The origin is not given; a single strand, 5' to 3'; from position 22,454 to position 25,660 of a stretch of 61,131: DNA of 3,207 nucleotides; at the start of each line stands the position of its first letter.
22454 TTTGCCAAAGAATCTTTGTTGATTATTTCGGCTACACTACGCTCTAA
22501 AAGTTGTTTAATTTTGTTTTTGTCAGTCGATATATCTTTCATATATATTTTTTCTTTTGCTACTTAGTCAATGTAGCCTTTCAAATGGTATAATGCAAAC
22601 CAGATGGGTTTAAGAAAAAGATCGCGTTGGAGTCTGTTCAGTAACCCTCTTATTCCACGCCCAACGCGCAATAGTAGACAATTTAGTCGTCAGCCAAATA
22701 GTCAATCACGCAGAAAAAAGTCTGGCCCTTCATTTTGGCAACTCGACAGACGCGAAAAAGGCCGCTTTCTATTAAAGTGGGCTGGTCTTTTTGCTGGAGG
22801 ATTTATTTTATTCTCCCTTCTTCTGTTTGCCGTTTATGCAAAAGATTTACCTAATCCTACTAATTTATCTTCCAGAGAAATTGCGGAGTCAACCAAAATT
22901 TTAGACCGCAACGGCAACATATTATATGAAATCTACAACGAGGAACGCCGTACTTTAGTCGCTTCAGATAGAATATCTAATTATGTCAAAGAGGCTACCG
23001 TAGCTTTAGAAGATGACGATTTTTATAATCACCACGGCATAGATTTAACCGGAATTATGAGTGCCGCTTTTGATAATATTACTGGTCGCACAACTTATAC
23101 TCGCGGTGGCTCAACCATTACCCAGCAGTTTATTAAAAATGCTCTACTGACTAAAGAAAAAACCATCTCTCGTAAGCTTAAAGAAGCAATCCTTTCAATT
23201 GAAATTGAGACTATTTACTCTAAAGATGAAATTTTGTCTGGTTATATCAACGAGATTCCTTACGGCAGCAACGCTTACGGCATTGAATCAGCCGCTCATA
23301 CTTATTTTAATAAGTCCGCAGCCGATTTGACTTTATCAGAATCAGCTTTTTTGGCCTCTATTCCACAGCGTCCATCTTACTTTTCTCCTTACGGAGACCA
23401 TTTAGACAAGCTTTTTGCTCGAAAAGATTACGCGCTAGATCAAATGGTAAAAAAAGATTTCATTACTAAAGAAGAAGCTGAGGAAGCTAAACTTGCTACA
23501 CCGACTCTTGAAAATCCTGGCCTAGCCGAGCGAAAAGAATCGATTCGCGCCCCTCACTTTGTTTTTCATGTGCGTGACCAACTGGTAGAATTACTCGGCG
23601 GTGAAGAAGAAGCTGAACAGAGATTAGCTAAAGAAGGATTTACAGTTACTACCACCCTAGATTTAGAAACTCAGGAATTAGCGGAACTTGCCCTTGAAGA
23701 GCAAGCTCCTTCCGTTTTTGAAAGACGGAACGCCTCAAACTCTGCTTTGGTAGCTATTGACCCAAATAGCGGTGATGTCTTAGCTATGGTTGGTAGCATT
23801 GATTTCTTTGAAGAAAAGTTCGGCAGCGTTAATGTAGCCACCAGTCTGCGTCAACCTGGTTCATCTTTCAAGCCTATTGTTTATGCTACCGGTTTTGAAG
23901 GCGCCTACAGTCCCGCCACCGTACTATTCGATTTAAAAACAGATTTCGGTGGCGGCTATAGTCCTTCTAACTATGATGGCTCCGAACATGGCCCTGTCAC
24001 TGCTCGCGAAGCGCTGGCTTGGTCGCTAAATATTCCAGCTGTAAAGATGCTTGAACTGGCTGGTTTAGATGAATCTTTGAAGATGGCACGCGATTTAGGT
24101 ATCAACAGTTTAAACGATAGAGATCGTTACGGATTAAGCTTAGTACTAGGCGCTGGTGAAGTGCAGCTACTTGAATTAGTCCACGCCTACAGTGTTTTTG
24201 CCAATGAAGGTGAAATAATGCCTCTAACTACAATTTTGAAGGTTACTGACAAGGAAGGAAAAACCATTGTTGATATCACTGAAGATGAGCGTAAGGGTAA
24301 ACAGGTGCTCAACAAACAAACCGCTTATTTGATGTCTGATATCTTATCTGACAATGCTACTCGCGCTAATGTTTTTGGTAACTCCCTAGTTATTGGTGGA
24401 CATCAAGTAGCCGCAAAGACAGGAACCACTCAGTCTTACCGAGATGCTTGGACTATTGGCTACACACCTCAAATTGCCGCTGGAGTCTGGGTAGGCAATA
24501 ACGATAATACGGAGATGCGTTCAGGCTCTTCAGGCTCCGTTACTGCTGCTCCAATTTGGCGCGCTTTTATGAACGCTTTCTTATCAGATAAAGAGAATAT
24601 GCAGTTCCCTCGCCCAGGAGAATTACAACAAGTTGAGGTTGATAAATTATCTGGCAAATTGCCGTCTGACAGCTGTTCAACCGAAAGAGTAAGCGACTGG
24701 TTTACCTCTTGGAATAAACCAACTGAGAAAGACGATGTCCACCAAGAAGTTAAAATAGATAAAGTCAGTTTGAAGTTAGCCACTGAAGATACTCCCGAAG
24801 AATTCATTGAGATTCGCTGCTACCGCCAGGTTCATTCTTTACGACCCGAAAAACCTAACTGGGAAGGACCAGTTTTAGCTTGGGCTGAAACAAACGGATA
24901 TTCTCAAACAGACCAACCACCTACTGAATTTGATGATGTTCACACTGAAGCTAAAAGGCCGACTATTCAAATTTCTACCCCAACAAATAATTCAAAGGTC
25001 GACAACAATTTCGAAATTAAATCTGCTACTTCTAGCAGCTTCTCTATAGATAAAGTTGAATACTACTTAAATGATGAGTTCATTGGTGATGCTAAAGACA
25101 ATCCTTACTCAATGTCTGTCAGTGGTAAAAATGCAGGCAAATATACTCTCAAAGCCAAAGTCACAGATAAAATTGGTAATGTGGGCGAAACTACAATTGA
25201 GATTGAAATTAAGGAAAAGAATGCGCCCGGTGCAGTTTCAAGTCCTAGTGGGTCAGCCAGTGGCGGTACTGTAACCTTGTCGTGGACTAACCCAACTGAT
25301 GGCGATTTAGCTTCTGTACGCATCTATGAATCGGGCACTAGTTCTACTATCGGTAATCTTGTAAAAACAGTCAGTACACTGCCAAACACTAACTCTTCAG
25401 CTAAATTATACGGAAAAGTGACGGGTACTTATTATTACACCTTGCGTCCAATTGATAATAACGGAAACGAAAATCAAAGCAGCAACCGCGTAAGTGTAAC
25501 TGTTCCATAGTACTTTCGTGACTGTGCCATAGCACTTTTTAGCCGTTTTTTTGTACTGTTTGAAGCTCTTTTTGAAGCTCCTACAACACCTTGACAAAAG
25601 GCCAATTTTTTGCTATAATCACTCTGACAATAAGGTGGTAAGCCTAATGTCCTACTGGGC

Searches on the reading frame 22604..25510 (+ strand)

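Call 34: search_protein_families(library=pfam, proteins=[window:22604-25510:+], max_evalue=0.00001)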
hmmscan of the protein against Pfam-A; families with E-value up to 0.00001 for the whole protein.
window:22604-25510:+ (968 aa): 3 families
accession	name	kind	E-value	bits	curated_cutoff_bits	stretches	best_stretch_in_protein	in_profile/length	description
PF00912.28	Transgly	-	4.5e-60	202.6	27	1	104-281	2-177/178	Transglycosylase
PF00905.27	Transpeptidase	-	1.4e-28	100.4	22.1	1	382-656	3-298/299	Penicillin binding protein transpeptidase domain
PF17957.7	Big_7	-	6.4e-12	46.4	24.1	1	786-851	1-70/70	Bacterial Ig domain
